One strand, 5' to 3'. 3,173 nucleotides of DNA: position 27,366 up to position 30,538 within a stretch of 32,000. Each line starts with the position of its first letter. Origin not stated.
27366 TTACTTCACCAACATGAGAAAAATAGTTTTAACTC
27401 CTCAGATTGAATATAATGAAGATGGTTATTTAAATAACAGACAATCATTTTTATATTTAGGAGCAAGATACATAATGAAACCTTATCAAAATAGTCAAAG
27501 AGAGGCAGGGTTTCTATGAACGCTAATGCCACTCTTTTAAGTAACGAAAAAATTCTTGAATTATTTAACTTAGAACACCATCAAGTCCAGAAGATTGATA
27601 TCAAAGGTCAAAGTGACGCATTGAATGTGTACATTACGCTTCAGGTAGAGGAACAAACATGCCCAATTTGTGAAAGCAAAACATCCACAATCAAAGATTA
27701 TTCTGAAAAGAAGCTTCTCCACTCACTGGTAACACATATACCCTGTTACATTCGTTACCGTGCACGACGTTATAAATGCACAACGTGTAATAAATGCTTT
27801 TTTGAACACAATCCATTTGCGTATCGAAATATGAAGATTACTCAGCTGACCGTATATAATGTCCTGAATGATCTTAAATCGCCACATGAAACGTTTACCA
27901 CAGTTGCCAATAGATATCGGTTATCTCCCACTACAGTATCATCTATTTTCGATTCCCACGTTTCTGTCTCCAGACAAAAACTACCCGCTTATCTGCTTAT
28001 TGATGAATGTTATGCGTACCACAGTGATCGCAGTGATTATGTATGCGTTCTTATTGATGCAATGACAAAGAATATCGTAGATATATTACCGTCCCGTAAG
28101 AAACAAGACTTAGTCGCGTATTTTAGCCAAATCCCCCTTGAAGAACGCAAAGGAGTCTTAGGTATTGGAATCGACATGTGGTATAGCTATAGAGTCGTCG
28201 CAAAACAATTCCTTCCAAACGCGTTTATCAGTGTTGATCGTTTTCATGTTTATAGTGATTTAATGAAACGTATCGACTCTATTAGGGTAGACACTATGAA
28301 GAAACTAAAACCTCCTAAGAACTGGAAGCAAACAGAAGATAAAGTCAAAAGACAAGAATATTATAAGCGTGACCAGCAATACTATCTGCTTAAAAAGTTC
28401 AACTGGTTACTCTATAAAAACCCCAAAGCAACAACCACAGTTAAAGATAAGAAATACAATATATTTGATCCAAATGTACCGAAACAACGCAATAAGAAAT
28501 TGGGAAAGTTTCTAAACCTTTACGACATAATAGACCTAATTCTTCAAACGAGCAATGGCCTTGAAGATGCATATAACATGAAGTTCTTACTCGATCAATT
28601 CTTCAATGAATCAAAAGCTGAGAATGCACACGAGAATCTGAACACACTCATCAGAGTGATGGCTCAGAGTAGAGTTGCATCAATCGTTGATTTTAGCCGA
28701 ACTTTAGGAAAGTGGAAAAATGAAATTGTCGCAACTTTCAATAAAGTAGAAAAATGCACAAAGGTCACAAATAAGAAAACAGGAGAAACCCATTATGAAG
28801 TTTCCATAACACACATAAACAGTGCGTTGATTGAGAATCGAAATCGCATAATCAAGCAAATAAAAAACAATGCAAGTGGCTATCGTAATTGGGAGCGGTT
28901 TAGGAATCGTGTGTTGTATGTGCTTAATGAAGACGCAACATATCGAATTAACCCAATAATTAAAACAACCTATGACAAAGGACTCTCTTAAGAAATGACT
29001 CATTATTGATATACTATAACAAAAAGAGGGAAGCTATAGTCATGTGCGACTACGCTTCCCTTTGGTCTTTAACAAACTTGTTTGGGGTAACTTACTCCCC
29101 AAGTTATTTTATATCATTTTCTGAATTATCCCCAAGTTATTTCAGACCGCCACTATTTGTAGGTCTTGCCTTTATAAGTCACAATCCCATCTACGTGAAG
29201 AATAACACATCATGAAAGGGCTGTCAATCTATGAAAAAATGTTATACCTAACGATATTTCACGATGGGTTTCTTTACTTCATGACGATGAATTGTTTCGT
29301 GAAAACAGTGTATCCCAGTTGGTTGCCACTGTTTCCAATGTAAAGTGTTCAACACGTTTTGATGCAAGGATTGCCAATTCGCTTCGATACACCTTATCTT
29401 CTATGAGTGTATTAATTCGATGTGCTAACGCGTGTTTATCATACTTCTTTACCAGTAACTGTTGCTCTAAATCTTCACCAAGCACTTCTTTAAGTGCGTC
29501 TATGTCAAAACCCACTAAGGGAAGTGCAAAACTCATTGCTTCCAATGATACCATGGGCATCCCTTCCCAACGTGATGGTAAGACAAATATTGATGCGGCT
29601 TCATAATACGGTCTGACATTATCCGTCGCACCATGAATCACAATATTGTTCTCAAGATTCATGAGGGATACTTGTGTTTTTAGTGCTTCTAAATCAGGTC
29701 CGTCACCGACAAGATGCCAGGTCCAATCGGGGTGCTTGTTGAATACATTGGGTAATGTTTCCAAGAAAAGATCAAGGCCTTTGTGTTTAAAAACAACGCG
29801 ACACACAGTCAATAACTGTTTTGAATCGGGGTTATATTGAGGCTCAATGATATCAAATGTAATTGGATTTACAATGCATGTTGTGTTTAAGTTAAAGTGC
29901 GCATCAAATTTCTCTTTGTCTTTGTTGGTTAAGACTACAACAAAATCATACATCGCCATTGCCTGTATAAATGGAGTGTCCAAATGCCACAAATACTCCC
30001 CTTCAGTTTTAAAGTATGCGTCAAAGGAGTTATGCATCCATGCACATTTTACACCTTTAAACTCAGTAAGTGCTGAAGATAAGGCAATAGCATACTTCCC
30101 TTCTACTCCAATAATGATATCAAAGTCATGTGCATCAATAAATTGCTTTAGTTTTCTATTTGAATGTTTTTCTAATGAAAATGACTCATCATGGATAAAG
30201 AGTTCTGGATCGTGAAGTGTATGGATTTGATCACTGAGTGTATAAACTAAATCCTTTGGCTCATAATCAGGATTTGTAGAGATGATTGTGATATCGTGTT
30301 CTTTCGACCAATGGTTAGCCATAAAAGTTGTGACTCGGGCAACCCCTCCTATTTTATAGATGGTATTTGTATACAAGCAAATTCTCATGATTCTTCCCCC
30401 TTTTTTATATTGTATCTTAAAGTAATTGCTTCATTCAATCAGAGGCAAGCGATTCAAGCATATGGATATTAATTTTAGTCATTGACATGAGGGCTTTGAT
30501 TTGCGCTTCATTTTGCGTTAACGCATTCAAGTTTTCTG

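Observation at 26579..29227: Insertion sequence sits in the loop of a RAT/terminator leader, cutting a PTS EIICB gene off from its promoter and antitermination signal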

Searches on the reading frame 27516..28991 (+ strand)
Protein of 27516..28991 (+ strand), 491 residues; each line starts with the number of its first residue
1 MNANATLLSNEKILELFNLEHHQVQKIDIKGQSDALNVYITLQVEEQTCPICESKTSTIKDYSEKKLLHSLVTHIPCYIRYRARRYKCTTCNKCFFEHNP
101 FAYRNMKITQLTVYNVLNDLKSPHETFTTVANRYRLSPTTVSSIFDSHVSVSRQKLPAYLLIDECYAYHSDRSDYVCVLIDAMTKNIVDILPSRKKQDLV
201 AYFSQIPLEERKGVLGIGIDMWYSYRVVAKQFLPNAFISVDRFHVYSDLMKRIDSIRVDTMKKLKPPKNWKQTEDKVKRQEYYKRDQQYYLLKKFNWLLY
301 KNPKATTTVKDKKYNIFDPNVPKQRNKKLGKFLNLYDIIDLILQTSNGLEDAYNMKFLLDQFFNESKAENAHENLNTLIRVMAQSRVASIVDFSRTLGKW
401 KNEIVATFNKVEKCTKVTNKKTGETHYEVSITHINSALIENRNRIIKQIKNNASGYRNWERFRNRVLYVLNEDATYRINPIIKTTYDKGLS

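Call 3: search_protein_families(library=pfam, proteins=[window:27516-28991:+])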
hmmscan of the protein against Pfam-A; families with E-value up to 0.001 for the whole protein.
window:27516-28991:+ (491 aa): 3 families
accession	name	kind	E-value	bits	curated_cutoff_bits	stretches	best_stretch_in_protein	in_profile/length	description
PF01610.23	DDE_Tnp_ISL3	-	1.3e-40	140.1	23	2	161-410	2-206/240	Transposase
PF14690.11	Zn_ribbon_ISL3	-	1e-06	29.5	25.5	1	47-91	3-47/47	zinc-finger of transposase IS204/IS1001/IS1096/IS1165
PF13542.12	HTH_Tnp_ISL3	-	3.7e-06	26.7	27.4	1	97-149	1-51/51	Helix-turn-helix domain of transposase family ISL3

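Call 7: search_protein_families(library=ncbifam, proteins=[window:27516-28991:+])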
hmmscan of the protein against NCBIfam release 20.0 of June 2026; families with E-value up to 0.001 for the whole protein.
window:27516-28991:+ (491 aa): 3 families
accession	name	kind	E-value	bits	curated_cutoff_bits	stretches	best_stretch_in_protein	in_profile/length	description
NF033550.5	transpos_ISL3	equivalog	1.3e-62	212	180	2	38-409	2-332/370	ISL3 family transposase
NF049917.1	ISAon1_downstr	equivalog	4.8e-13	48.9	250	1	184-322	81-224/327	ISAon1 family transposase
NF049919.1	DesA_ISL3_tail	domain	3.4e-09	37.2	30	1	340-400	59-121/122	DesA/ISL3 alpha bundle tail domain-containing protein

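Call 10: find_encoding_contigs(protein=window:27516-28991:+, flank=3000, max_places=10)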
Protein window:27516-28991:+ (491 aa): no gene with exactly this product is on record in the collection.

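Call 27: find_homologous_proteins(query=window:27516-28991:+, max_evalue=1e-30)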
Query window:27516-28991:+ (491 aa): 376 proteins with E <= 1e-30 among 4615 candidates; the best 120 are listed.
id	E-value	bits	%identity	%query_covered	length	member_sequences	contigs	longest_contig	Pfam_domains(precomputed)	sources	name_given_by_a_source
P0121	2.2e-271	919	99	83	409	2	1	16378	PF14690.12,PF01610.24,PF13542.13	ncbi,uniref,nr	ncbi:hypothetical protein AOC36_11680 (plasmid) [Erysipelothrix larvae]|uniref:Transposase n=1 Tax=E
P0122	2.5e-169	582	55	97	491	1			PF14690.12,PF01610.24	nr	nr:hypothetical protein [uncultured bacterium]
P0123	3.2e-167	575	52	97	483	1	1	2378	PF14690.12,PF01610.24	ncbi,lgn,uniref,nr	ncbi:transposase [Breznakia blatticola]|uniref:Transposase n=1 Tax=Breznakia blatticola TaxID=175401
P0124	8.0e-164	564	52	97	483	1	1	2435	PF14690.12,PF01610.24,PF13542.13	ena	-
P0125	1.1e-160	554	51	97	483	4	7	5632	PF14690.12,PF01610.24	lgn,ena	-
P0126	1.4e-155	537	50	95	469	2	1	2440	PF14690.12,PF01610.24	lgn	-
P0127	3.1e-154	532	53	95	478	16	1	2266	PF14690.12,PF01610.24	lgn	-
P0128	1.1e-152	527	53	97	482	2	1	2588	PF01610.24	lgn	-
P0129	3.1e-151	523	50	98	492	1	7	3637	PF14690.12,PF01610.24,PF13542.13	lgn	-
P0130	3.3e-150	519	51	97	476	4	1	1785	PF14690.12,PF01610.24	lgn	-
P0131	1.9e-149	517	52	98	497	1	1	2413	PF14690.12,PF01610.24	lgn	-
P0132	3.6e-148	512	50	97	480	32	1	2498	PF14690.12,PF01610.24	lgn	-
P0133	7.1e-148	511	51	98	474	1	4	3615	PF14690.12,PF01610.24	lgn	-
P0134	7.8e-148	511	50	98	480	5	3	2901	PF14690.12,PF01610.24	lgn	-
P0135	1.0e-147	511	50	98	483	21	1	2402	PF14690.12,PF01610.24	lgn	-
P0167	3.7e-125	437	47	96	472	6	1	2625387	PF14690.12,PF01610.24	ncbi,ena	-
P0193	7.4e-112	393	42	98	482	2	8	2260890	PF14690.12,PF01610.24,PF13542.13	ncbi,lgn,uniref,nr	ncbi:ISL3 family transposase [Tannockella kyphosi]|uniref:ISL3 family transposase n=1 Tax=Tannockell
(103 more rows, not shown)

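Call 29: find_encoding_contigs(protein=P0121, flank=5000, max_places=5)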
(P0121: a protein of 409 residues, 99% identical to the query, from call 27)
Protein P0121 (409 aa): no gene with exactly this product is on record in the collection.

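Call 35: find_encoding_contigs(protein=P0125, flank=2500, max_places=8)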
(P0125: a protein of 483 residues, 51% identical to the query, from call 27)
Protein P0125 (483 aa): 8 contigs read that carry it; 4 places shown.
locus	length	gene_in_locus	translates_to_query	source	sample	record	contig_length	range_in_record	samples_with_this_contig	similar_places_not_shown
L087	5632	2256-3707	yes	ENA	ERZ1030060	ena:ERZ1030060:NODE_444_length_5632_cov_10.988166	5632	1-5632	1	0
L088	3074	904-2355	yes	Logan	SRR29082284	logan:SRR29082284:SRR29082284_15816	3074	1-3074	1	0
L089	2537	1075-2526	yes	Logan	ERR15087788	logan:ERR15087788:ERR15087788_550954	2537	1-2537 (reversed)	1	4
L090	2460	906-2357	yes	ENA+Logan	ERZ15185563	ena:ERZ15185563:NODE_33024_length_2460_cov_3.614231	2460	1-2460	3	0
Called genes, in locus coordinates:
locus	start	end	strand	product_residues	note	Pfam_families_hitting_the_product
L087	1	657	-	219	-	?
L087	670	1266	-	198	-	PF00440:TetR_N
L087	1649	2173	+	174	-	PF20020:DUF6431 (weak)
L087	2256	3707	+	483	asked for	PF14690:Zn_ribbon_ISL3 (weak), PF01610:DDE_Tnp_ISL3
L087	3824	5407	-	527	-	PF00072:Response_reg, PF00165:HTH_AraC, PF12833:HTH_18, PF00165:HTH_AraC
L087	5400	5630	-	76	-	?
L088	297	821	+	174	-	PF20020:DUF6431 (weak)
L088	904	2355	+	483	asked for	PF14690:Zn_ribbon_ISL3 (weak), PF01610:DDE_Tnp_ISL3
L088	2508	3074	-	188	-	?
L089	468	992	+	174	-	PF20020:DUF6431 (weak)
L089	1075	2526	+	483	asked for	PF14690:Zn_ribbon_ISL3 (weak), PF01610:DDE_Tnp_ISL3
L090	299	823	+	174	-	PF20020:DUF6431 (weak)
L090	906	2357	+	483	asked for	PF14690:Zn_ribbon_ISL3 (weak), PF01610:DDE_Tnp_ISL3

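Call 38: list_cluster_members(proteins=[window:27516-28991:+, window:26912-27382:+, window:24044-24922:-])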
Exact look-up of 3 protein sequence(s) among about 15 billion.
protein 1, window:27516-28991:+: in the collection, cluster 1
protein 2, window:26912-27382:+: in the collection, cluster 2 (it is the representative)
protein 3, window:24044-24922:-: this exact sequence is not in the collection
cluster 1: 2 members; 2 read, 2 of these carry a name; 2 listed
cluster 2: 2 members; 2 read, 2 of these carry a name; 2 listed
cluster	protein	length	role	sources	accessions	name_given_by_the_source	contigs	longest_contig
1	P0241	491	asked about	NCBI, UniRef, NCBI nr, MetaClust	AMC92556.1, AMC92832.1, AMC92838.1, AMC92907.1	hypothetical protein AOC36_09325 [Erysipelothrix larvae] | Transposase n=1 Tax=Erysipelothrix larvae TaxID=1514105 RepID=A0A109UHA4_9FIRM | ISL3 family transposase [Erysipelothrix larvae]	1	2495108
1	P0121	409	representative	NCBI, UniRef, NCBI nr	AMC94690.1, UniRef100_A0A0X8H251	hypothetical protein AOC36_11680 (plasmid) [Erysipelothrix larvae] | Transposase n=1 Tax=Erysipelothrix larvae TaxID=1514105 RepID=A0A0X8H251_9FIRM | hypothetical protein AOC36_11680 [Erysipelothrix larvae]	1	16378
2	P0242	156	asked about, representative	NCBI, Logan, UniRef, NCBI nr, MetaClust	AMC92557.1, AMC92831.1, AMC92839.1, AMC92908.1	hypothetical protein AOC36_11685 (plasmid) [Erysipelothrix larvae] | DUF6431 domain-containing protein n=1 Tax=Erysipelothrix larvae TaxID=1514105 ... | DUF6431 domain-containing protein [Erysipelothrix larvae]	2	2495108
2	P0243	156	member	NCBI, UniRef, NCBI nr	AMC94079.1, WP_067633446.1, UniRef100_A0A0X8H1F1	hypothetical protein AOC36_08780 [Erysipelothrix larvae] | DUF6431 domain-containing protein n=1 Tax=Erysipelothrix larvae TaxID=1514105 ... | DUF6431 domain-containing protein [Erysipelothrix larvae]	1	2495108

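Call 48: find_related_loci(query=A3, collection=metagenome_contigs, flank=2500)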
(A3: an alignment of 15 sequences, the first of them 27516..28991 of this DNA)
Query A3 (491 aa) in metagenome_contigs; peptide patterns used: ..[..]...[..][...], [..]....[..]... (x = any residue, [..] = any of these).
600 stretches matched a pattern (row limit reached: there are more); 217 encode a relative of the query (tblastn E <= 1e-3); the best 80 are kept; 80 distinct loci.
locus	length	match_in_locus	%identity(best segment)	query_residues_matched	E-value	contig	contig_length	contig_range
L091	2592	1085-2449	53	17-483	8e-174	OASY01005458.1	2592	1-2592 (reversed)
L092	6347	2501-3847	45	8-480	3e-138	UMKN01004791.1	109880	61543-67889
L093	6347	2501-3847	45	8-480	3e-138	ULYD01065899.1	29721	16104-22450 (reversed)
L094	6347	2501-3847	45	8-480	3e-138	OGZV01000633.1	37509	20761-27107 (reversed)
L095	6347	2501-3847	45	8-480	3e-138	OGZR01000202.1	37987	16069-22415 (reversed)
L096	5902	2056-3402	45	8-480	3e-138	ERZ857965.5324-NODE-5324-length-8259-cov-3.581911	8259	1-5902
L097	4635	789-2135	45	8-480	2e-138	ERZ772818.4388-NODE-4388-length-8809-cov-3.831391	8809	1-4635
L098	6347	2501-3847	45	8-480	3e-138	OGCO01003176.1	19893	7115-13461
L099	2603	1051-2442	46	11-481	2e-145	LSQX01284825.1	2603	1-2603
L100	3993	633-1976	44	8-480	1e-128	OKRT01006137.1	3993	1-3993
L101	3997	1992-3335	44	8-480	3e-128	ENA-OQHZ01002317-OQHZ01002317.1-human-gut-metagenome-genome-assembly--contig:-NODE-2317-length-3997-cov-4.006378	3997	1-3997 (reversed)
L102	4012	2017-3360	44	8-480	3e-128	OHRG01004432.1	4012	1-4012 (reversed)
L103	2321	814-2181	43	8-487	3e-132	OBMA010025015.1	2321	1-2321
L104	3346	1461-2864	43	1-480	6e-123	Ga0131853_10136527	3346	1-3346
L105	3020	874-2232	42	4-481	3e-122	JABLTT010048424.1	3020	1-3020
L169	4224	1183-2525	43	8-480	1e-108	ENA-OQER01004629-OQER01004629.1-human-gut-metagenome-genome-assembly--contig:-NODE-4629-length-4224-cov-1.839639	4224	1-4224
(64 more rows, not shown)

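Call 64: find_encoding_contigs(protein=P0193, flank=1500, max_places=10)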
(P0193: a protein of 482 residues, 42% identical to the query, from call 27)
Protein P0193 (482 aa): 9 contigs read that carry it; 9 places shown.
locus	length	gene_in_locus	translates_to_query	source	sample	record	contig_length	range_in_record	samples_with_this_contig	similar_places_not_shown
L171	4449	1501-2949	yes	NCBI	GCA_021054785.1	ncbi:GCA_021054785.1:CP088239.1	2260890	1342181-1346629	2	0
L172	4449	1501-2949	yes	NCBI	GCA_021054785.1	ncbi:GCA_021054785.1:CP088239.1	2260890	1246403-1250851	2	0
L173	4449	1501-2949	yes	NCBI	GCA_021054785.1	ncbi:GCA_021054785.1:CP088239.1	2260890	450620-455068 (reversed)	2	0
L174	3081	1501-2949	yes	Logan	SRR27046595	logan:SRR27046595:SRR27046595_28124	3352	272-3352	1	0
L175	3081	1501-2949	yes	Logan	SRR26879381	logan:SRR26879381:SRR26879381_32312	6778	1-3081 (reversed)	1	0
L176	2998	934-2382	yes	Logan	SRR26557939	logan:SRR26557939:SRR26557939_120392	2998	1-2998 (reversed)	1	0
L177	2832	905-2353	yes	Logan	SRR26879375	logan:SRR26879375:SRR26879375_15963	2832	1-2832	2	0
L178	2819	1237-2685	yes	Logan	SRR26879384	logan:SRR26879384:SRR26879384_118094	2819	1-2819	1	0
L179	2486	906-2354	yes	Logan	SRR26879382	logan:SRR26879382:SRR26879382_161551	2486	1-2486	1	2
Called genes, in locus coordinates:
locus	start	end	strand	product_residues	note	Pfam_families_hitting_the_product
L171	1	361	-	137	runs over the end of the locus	PF01475:FUR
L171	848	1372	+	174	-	PF20020:DUF6431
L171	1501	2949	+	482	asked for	PF14690:Zn_ribbon_ISL3, PF13542:HTH_Tnp_ISL3 (weak), PF01610:DDE_Tnp_ISL3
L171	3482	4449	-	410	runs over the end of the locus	PF13173:AAA_14, PF13635:DUF4143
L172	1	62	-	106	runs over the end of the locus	PF12802:MarR_2 (weak), PF13412:HTH_24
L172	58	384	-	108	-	PF04326:SLFN_AlbA_2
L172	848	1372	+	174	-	PF20020:DUF6431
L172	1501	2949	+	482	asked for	PF14690:Zn_ribbon_ISL3, PF13542:HTH_Tnp_ISL3 (weak), PF01610:DDE_Tnp_ISL3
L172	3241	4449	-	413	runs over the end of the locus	PF19614:DUF6119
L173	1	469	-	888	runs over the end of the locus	PF01326:PPDK_N, PF00391:PEP-utilizers, PF02896:PEP-utilizers_C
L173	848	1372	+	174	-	PF20020:DUF6431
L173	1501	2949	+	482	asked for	PF14690:Zn_ribbon_ISL3, PF13542:HTH_Tnp_ISL3 (weak), PF01610:DDE_Tnp_ISL3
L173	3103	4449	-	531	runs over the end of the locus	PF00270:DEAD, PF04851:ResIII (faint), PF00271:Helicase_C, PF03880:DbpA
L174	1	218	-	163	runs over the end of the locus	?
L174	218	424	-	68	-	PF13275:S4_2, PF01479:S4 (weak)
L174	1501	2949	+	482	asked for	PF14690:Zn_ribbon_ISL3, PF13542:HTH_Tnp_ISL3 (weak), PF01610:DDE_Tnp_ISL3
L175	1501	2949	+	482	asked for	PF14690:Zn_ribbon_ISL3, PF13542:HTH_Tnp_ISL3 (weak), PF01610:DDE_Tnp_ISL3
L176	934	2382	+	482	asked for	PF14690:Zn_ribbon_ISL3, PF13542:HTH_Tnp_ISL3 (weak), PF01610:DDE_Tnp_ISL3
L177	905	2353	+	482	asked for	PF14690:Zn_ribbon_ISL3, PF13542:HTH_Tnp_ISL3 (weak), PF01610:DDE_Tnp_ISL3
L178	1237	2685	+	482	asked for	PF14690:Zn_ribbon_ISL3, PF13542:HTH_Tnp_ISL3 (weak), PF01610:DDE_Tnp_ISL3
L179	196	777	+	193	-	PF20020:DUF6431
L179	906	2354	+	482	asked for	PF14690:Zn_ribbon_ISL3, PF13542:HTH_Tnp_ISL3 (weak), PF01610:DDE_Tnp_ISL3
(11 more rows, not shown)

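Call 68: find_related_loci(query=A3, collection=viral_contigs, flank=2500)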
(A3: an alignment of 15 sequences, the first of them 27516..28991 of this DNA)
Query A3 (491 aa) in viral_contigs; peptide patterns used: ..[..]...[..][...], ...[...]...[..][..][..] (x = any residue, [..] = any of these).
81 stretches matched a pattern; 1 encode a relative of the query (tblastn E <= 1e-3); 1 distinct loci.
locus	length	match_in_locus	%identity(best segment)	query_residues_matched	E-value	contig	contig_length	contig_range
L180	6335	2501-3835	41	13-480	6e-111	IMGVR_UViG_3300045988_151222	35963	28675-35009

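Call 69: find_encoding_contigs(protein=P0167, flank=1500, max_places=10)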
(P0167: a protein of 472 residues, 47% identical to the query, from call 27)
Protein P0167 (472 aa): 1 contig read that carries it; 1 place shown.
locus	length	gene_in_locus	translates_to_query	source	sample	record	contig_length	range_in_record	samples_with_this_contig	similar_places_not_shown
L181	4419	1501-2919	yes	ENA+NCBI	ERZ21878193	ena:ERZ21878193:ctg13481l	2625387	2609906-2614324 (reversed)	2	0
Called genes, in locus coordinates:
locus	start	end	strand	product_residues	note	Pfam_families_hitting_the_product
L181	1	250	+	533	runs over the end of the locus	PF00361:Proton_antipo_M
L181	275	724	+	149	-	PF01641:SelR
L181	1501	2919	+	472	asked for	PF14690:Zn_ribbon_ISL3 (weak), PF01610:DDE_Tnp_ISL3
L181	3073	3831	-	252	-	PF02900:LigB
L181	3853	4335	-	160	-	PF00583:Acetyltransf_1, PF13508:Acetyltransf_7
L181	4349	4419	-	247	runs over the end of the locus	PF05116:S6PP (weak), PF08282:Hydrolase_3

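Call 74: search_protein_families(library=phrogs, proteins=[window:27516-28991:+], max_evalue=0.01)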
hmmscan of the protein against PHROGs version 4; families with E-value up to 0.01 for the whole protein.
window:27516-28991:+ (491 aa): 1 family
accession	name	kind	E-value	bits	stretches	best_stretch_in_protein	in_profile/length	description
phrog_5749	-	integration and excision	6.6e-58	197.1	1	21-472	10-390/421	transposase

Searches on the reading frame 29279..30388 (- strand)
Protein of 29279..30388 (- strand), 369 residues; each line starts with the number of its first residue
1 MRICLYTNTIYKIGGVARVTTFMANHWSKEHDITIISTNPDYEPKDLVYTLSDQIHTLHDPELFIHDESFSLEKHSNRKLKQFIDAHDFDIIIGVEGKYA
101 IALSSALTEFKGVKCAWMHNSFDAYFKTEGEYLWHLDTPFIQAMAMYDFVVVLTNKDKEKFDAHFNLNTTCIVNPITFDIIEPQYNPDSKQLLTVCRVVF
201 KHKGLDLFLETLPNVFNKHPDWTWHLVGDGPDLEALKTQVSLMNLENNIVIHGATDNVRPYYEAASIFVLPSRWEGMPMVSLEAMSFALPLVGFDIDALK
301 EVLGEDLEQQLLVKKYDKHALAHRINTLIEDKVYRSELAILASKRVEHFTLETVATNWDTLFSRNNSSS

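Call 3: search_protein_families(library=pfam, proteins=[window:29279-30388:-])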
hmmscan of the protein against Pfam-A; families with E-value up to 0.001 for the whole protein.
window:29279-30388:- (369 aa): 4 families
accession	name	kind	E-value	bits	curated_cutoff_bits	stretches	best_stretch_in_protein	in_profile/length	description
PF13692.12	Glyco_trans_1_4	-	1.1e-33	116.9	27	1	190-331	2-142/142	Glycosyl transferases group 1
PF00534.26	Glycos_transf_1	-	9.1e-30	103.9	26.4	1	187-338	12-165/172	Glycosyl transferases group 1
PF13439.12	Glyco_transf_4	-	4.1e-07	30.6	28.5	1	13-168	1-155/170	Glycosyltransferase Family 4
PF20706.3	GT4-conflict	-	5.8e-06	26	26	1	160-331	164-357/385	Family 4 Glycosyltransferase in conflict systems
